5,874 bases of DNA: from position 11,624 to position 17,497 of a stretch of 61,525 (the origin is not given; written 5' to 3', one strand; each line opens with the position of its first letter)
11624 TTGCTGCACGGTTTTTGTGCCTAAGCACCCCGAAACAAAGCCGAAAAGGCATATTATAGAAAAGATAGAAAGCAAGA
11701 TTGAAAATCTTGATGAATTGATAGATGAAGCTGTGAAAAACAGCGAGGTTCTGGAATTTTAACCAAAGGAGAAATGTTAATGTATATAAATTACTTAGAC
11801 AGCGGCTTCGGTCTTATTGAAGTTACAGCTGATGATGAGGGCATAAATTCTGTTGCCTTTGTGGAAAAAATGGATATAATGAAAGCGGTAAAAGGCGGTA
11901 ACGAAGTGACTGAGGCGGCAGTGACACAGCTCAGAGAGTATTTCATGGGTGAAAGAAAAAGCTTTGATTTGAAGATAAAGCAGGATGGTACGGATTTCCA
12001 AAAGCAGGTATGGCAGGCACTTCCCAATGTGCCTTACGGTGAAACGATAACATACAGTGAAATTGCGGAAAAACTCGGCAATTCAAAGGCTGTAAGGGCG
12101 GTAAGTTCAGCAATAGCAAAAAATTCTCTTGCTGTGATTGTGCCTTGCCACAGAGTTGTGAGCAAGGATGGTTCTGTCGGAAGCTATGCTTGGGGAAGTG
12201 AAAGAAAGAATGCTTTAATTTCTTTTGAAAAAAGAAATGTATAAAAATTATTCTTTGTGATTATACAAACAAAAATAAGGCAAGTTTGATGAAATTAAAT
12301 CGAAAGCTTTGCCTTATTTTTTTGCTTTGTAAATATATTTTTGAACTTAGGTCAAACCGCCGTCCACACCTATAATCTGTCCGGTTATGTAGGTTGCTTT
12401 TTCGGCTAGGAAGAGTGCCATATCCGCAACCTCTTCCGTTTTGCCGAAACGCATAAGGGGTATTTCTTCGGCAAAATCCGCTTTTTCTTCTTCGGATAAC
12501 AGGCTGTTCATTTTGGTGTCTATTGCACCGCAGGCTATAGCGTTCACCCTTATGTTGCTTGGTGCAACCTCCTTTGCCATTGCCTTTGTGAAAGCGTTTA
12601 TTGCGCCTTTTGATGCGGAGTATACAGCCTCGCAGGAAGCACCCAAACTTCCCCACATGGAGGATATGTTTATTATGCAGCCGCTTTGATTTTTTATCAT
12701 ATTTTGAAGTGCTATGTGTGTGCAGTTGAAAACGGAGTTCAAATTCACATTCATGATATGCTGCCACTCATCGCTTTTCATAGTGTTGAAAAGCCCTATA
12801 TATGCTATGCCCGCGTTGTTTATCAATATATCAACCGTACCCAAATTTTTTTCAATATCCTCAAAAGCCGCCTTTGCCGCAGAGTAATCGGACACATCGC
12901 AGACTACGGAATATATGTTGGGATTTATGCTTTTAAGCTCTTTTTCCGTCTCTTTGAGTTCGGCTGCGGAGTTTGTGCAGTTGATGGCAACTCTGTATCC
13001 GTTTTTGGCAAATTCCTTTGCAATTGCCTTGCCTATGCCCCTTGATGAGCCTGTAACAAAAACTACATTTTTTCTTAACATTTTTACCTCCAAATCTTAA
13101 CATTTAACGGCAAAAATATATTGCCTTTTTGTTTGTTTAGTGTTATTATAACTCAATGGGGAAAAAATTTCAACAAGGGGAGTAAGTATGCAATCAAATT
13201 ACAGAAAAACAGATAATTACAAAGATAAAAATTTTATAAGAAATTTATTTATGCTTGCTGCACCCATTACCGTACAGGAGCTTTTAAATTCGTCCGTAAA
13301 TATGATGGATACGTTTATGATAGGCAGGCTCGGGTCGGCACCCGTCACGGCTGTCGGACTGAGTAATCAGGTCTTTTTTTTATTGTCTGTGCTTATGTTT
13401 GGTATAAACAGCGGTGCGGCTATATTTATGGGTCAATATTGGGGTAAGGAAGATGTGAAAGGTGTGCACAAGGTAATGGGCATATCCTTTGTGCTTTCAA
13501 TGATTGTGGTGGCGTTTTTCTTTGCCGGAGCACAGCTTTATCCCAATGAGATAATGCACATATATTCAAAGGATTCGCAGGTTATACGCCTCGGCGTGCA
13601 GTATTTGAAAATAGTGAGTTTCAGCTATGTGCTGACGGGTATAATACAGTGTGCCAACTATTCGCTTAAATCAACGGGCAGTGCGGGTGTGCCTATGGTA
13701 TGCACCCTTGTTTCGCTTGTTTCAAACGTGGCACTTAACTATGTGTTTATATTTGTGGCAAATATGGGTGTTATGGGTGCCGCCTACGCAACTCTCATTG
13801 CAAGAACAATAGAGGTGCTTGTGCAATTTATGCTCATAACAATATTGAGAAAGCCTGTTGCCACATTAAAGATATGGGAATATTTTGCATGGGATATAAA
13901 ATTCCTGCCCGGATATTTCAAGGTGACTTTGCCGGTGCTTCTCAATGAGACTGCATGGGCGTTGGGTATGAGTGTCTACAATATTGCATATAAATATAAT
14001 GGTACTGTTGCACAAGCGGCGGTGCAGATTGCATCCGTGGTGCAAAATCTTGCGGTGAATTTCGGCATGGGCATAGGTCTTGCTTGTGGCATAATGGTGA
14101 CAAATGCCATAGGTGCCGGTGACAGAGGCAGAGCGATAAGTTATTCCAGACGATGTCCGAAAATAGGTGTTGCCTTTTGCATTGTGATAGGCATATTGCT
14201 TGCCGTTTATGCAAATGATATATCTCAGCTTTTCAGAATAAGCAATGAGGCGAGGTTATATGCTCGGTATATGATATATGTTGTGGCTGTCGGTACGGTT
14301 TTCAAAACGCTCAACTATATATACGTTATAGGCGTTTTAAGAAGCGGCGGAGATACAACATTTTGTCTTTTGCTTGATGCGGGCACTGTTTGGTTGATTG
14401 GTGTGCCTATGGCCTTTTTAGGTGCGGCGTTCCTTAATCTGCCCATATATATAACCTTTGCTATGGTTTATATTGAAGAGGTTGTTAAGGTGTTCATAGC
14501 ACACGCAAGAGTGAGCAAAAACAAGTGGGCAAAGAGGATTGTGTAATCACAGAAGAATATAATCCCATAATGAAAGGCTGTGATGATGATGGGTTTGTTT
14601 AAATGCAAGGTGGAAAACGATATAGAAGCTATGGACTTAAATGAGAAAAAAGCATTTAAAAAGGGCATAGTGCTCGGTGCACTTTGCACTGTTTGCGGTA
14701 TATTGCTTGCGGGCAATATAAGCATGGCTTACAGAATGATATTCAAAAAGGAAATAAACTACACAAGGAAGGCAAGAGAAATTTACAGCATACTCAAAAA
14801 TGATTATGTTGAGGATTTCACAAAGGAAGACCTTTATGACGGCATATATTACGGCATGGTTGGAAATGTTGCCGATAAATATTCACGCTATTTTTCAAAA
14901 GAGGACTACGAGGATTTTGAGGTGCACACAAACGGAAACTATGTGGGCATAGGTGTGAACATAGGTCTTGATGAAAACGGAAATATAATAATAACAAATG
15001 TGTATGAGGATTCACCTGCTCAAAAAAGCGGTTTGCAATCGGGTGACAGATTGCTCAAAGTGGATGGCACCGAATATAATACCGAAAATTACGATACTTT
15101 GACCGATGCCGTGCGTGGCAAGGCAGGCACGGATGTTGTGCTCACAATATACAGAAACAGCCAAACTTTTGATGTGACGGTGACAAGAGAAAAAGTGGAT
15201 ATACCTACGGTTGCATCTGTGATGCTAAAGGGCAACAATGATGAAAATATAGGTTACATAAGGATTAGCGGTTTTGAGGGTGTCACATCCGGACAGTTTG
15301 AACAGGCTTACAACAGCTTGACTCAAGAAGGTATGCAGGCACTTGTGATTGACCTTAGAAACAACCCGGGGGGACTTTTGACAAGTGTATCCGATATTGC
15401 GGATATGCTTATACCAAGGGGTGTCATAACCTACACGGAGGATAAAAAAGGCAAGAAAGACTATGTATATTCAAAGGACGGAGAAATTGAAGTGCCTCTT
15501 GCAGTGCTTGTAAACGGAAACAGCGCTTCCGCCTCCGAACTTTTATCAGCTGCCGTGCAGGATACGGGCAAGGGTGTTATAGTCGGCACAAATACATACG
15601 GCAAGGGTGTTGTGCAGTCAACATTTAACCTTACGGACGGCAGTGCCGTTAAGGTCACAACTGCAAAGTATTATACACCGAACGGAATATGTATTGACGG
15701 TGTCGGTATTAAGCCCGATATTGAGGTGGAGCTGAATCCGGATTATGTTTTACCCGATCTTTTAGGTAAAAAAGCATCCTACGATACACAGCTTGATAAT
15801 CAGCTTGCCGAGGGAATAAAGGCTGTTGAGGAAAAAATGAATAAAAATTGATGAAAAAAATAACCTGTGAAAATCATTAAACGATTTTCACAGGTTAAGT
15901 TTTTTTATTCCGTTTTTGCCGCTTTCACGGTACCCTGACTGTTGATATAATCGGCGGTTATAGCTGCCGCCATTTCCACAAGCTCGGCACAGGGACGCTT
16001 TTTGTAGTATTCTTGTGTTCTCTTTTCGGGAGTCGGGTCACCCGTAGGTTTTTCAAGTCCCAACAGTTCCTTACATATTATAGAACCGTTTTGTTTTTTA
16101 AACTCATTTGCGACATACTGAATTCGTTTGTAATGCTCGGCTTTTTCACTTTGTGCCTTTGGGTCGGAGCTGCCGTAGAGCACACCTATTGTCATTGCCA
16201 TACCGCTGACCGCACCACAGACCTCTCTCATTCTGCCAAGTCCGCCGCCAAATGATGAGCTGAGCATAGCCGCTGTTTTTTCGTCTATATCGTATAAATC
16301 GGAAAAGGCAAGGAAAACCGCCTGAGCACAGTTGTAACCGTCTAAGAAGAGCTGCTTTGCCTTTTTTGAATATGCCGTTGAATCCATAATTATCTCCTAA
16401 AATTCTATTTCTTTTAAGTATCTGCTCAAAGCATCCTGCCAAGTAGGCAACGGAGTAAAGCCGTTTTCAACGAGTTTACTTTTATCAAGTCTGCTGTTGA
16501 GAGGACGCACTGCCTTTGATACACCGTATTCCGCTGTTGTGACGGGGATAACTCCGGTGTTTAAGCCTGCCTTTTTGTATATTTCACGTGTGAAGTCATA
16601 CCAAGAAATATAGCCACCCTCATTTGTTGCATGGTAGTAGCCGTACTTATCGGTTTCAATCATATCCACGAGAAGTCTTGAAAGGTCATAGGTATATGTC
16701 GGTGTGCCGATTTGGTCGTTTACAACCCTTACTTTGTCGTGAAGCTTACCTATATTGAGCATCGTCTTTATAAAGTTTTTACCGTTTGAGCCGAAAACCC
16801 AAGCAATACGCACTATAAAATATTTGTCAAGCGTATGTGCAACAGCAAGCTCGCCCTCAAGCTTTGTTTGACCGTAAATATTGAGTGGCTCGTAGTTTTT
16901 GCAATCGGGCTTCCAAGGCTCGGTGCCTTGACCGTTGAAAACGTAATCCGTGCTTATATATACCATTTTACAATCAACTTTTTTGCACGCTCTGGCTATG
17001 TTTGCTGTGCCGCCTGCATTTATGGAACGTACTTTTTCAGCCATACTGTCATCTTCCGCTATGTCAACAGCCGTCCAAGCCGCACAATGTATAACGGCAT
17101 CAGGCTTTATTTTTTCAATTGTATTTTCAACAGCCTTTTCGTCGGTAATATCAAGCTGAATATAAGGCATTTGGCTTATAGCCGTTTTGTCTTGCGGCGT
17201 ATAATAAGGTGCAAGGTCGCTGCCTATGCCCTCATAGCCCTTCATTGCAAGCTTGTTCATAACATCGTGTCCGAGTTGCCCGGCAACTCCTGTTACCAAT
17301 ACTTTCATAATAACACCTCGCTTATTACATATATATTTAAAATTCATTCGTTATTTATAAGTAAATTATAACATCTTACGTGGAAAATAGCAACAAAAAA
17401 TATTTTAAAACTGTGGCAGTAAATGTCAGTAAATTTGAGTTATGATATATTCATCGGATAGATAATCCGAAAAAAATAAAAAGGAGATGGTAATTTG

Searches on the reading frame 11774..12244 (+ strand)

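Call 8: search_protein_families(library=pfam, proteins=[window:11774-12244:+], max_evalue=0.001)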
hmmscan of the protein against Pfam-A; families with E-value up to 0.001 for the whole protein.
window:11774-12244:+ (156 aa): 2 families
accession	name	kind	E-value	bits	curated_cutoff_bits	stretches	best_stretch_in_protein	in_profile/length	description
PF01035.26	DNA_binding_1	-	5e-32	110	27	1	74-153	1-80/81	6-O-methylguanine DNA methyltransferase, DNA binding domain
PF02870.21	Methyltransf_1N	-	1.8e-08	35.3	21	1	3-69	1-70/71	6-O-methylguanine DNA methyltransferase, ribonuclease-like domain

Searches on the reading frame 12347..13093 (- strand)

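Call 8: search_protein_families(library=pfam, proteins=[window:12347-13093:-], max_evalue=0.001)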
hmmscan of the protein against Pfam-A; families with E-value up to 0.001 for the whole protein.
window:12347-13093:- (248 aa): 5 families
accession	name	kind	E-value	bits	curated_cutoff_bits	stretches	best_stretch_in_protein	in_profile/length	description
PF00106.31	adh_short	-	4.1e-64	216.1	26.6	1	9-203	1-194/195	short chain dehydrogenase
PF13561.12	adh_short_C2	-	8.3e-64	215.8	27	1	17-248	5-236/236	Enoyl-(Acyl carrier protein) reductase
PF08659.16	KR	-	7.1e-18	65.6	22.6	1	11-190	3-177/180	KR domain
PF08643.16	DUF1776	-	1.3e-10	41.7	25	1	7-195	2-203/294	Fungal family of unknown function (DUF1776)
PF01370.27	Epimerase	-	0.00052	19.9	20.9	1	11-140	1-118/240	NAD dependent epimerase/dehydratase family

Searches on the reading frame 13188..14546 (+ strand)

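Call 8: search_protein_families(library=pfam, proteins=[window:13188-14546:+], max_evalue=0.001)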
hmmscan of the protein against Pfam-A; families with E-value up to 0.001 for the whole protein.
window:13188-14546:+ (452 aa): 1 family
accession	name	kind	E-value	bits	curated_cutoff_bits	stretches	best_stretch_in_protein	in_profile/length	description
PF01554.23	MatE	-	3.4e-45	154.1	24.9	2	26-186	1-161/161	MatE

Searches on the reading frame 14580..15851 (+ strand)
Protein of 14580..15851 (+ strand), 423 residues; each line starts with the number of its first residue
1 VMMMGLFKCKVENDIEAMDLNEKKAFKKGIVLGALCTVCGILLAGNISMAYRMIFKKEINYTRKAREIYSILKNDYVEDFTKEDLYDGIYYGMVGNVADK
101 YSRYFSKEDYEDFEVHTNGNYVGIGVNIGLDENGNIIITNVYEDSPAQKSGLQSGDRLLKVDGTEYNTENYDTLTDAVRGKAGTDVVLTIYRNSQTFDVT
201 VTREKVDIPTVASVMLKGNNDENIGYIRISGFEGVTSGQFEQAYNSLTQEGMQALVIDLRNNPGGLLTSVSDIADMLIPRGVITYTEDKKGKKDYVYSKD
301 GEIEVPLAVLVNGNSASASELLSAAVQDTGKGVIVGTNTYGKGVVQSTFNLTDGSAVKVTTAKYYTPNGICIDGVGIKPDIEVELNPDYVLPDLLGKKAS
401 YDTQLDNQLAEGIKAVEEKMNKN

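Call 8: search_protein_families(library=pfam, proteins=[window:14580-15851:+], max_evalue=0.001)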
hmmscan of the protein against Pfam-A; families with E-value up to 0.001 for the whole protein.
window:14580-15851:+ (423 aa): 5 families
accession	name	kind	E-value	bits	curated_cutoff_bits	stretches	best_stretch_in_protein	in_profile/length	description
PF03572.23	Peptidase_S41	-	8.7e-56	188.5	24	1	223-383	1-165/165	Peptidase family S41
PF13180.12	PDZ_2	-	1.3e-12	48.3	27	1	123-201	2-78/80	PDZ domain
PF17820.7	PDZ_6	-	5.1e-11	42.6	27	1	137-192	1-54/54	PDZ domain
PF00595.29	PDZ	-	1.8e-09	38.3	23.2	1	119-190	9-80/81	PDZ domain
PF22694.1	CtpB_N-like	-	3.5e-07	31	27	1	60-108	36-84/85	Activating protease CtpB N-terminal domain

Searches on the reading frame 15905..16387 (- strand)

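Call 8: search_protein_families(library=pfam, proteins=[window:15905-16387:-], max_evalue=0.001)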
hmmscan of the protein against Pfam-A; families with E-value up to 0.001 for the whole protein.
window:15905-16387:- (160 aa): 1 family
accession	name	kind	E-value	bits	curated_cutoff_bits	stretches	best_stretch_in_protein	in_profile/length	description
PF09719.15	C_GCAxxG_C_C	-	7.1e-38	129.8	27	1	18-146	1-117/118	Putative redox-active protein (C_GCAxxG_C_C)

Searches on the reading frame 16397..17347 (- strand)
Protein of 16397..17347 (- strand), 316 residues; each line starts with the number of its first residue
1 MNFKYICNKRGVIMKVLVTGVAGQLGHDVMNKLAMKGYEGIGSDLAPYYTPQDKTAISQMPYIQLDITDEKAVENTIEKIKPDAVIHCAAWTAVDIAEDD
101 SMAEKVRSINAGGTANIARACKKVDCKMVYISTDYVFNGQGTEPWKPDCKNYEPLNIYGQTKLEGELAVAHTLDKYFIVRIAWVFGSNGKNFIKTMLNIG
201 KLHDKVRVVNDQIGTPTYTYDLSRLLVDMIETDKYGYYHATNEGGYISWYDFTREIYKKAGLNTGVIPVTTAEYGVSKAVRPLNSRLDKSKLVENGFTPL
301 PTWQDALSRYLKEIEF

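Call 8: search_protein_families(library=pfam, proteins=[window:16397-17347:-], max_evalue=0.001)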
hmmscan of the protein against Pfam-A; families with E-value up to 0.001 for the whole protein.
window:16397-17347:- (316 aa): 8 families
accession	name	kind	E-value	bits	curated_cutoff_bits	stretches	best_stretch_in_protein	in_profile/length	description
PF04321.23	RmlD_sub_bind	-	2.5e-89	299.6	27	1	14-314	1-285/287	RmlD substrate binding domain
PF01370.27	Epimerase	-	2.2e-25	89.9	20.9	1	16-197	1-190/240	NAD dependent epimerase/dehydratase family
PF16363.11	GDP_Man_Dehyd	-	3.6e-19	69.8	27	1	17-176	1-171/332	GDP-mannose 4,6 dehydratase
PF02719.21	Polysacc_synt_2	-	2.5e-13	50.3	20.2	1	16-189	1-176/293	Polysaccharide biosynthesis protein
PF01073.25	3Beta_HSD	-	1.6e-10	40.9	22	1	17-212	1-210/280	3-beta hydroxysteroid dehydrogenase/isomerase family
PF07993.18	NAD_binding_4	-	6.1e-08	32.6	20.1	1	82-187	89-210/258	Male sterility protein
PF08659.16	KR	-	0.00018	21.9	22.6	1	16-128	3-130/180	KR domain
PF00106.31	adh_short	-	0.0005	20.1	26.6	1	16-121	3-119/195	short chain dehydrogenase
